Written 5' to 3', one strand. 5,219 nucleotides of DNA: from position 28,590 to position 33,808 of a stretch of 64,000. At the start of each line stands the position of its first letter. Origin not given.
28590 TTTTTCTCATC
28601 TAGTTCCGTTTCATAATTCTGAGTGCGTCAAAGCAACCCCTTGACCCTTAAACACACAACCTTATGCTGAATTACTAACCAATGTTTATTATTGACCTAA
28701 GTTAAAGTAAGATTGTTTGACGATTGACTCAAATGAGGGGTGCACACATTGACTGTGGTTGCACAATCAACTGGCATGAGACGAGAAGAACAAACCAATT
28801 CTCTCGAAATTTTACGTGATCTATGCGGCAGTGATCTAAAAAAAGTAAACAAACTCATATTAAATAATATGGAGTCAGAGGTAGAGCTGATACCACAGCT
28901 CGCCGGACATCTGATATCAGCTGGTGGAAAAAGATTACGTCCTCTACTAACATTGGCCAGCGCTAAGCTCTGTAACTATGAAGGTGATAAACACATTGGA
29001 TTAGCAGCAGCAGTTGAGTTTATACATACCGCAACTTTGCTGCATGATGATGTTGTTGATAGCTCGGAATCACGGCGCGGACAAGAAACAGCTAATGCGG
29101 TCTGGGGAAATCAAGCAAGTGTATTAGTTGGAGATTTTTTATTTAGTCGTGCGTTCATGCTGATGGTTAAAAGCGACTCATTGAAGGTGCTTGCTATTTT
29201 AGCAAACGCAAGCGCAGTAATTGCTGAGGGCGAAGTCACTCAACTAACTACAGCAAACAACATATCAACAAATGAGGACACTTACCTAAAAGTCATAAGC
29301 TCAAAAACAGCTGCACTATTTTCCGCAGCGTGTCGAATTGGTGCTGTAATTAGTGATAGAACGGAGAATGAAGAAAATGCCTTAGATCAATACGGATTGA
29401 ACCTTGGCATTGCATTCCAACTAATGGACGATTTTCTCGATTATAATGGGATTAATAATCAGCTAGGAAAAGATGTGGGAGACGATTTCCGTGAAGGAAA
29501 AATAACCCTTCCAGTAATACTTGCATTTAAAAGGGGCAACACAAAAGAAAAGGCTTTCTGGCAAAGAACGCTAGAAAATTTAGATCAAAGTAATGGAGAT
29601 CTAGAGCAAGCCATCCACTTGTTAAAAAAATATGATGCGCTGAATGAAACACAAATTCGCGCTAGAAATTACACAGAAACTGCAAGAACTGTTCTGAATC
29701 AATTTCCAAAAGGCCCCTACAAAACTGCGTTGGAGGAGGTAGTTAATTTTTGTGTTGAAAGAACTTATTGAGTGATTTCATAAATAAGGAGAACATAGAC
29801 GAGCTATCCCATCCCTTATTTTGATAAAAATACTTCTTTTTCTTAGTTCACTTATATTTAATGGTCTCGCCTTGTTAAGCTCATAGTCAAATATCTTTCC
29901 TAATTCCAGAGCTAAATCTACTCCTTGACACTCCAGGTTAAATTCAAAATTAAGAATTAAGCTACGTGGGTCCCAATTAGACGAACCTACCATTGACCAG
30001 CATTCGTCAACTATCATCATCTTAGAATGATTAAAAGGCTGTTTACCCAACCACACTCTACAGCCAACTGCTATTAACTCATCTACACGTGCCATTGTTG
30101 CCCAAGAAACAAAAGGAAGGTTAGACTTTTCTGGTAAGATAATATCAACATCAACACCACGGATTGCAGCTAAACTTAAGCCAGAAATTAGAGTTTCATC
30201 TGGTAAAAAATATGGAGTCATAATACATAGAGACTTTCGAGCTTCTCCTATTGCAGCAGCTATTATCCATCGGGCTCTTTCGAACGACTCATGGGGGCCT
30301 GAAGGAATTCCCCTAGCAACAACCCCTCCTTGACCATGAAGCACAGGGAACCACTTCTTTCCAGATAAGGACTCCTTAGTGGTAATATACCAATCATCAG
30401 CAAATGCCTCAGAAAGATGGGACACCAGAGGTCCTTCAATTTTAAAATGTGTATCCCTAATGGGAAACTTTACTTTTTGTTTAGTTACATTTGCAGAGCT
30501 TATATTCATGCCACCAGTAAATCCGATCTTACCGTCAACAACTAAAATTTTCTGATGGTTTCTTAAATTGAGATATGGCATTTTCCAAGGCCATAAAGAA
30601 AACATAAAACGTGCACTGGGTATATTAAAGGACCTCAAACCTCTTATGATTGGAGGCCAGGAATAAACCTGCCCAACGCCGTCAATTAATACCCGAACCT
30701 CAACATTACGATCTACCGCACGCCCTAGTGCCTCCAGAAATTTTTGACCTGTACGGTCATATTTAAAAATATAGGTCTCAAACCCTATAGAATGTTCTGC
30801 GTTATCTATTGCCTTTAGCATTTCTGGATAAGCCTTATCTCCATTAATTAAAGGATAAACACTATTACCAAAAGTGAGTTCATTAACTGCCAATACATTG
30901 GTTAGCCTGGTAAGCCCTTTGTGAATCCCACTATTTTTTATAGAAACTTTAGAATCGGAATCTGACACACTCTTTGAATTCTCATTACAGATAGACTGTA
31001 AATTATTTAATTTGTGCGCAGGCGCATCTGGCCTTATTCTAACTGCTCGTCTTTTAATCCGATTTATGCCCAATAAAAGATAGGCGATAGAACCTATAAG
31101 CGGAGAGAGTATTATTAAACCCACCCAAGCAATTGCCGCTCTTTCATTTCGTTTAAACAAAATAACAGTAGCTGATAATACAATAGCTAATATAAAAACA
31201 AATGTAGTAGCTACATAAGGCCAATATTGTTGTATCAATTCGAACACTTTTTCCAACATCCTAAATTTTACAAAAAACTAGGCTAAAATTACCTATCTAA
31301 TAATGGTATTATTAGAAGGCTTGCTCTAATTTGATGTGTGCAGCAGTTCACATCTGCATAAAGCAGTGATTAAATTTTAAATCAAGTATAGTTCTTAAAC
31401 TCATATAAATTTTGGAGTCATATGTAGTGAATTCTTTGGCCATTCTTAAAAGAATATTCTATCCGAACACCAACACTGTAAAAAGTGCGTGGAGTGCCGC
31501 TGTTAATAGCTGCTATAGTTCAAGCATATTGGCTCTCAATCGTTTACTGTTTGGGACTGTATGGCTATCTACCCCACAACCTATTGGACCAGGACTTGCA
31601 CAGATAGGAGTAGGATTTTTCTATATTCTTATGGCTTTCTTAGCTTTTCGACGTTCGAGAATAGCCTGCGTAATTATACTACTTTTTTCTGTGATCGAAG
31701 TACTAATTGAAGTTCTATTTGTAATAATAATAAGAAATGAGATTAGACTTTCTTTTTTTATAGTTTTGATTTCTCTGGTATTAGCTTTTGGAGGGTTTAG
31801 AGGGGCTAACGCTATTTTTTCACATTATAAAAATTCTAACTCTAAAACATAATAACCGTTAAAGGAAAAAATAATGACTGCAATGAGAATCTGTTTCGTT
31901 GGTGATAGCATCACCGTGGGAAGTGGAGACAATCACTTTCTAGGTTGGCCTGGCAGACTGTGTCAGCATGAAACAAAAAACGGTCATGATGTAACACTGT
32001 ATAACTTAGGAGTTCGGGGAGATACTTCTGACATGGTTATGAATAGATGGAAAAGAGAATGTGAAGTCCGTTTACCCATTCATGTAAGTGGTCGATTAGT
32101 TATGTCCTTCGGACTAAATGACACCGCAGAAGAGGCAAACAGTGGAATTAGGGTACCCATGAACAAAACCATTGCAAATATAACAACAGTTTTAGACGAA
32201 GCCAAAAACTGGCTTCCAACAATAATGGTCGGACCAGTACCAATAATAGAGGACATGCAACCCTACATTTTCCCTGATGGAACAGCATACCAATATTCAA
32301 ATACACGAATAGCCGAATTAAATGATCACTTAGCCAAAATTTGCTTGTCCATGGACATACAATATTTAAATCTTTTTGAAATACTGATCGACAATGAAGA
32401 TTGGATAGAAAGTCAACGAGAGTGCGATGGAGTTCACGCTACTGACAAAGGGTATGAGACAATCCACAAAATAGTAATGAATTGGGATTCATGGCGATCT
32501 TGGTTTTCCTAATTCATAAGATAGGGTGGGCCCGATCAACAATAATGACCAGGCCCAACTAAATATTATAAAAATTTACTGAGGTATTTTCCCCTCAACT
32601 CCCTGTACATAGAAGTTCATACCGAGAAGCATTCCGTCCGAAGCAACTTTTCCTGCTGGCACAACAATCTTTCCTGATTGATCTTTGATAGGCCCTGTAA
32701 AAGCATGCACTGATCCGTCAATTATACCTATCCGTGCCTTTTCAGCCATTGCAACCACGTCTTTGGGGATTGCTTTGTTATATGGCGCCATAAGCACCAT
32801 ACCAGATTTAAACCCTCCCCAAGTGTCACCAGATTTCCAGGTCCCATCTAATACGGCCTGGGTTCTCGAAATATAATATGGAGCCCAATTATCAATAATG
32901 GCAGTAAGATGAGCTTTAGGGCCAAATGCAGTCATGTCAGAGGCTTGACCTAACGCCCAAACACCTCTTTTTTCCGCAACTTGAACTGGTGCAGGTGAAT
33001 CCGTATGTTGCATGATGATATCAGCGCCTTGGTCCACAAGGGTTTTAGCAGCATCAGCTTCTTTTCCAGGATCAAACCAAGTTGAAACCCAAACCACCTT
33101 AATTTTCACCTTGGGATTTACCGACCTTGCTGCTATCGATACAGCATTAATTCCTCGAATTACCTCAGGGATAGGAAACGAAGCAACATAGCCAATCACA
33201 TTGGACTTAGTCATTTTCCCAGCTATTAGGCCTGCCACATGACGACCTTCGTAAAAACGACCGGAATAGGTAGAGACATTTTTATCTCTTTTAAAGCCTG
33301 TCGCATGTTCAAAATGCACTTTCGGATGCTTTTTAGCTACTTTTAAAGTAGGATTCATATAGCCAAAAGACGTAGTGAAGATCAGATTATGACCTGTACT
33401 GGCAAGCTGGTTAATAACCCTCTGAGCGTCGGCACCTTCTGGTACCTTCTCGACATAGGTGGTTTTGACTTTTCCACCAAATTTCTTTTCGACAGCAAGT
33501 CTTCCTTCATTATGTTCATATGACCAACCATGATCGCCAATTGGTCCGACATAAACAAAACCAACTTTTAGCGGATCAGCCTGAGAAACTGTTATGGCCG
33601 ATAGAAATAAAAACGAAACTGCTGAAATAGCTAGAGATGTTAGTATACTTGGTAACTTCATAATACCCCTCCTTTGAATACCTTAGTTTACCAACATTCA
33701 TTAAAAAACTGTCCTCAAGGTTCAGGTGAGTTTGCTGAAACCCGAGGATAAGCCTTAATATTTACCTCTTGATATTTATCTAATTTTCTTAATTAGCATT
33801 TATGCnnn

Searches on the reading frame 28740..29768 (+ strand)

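Call 11: search_protein_families(library=pfam, proteins=[window:28740-29768:+], max_evalue=1e-8)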
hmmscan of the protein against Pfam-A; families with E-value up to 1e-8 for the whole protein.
window:28740-29768:+ (343 aa): 1 family
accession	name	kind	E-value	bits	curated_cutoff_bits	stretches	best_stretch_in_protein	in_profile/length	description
PF00348.22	polyprenyl_synt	-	2.4e-77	260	27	1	50-294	3-250/251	Polyprenyl synthetase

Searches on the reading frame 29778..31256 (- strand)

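Call 7: search_protein_families(library=ncbifam, proteins=[window:29778-31256:-], max_evalue=0.00001)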
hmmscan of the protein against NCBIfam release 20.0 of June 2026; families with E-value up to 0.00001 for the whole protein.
window:29778-31256:- (492 aa): 8 families
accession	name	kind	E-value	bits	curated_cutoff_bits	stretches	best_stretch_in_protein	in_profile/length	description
TIGR04265.1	bac_cardiolipin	equivalog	1.9e-95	320.6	290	1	18-492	8-483/483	cardiolipin synthase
NF009107.0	PRK12452.1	equivalog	6.9e-70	236.2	787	1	19-492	36-509/509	cardiolipin synthase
NF008427.0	PRK11263.1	equivalog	3.7e-44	151.4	281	1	129-454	7-334/409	cardiolipin synthase ClsB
NF038319.1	DISARM_DrmC_I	equivalog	3.9e-15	56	133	2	147-259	100-205/236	DISARM system phospholipase D-like protein DrmC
NF006946.0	PRK09428.1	equivalog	1.9e-10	40.3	314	0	332-378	256-302/451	CDP-diacylglycerol--serine O-phosphatidyltransferase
NF010493.0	PRK13912.1-4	equivalog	8.9e-09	35.5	351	0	349-465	48-170/171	nuclease NucT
NF010490.0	PRK13912.1-1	equivalog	4.1e-07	30.2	211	0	331-439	34-135/159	nuclease NucT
NF010492.0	PRK13912.1-3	equivalog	4.6e-06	26.3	297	0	335-441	42-153/178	nuclease NucT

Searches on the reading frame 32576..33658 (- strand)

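Call 7: search_protein_families(library=ncbifam, proteins=[window:32576-33658:-], max_evalue=0.00001)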
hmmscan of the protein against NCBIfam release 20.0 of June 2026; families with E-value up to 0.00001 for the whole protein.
window:32576-33658:- (360 aa): 1 family
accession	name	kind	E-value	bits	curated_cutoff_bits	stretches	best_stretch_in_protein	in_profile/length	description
NF047927.1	ABC_BMP_B6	equivalog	1.6e-15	57.1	400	1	41-319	14-299/314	putative B6 ABC transporter substrate-binding protein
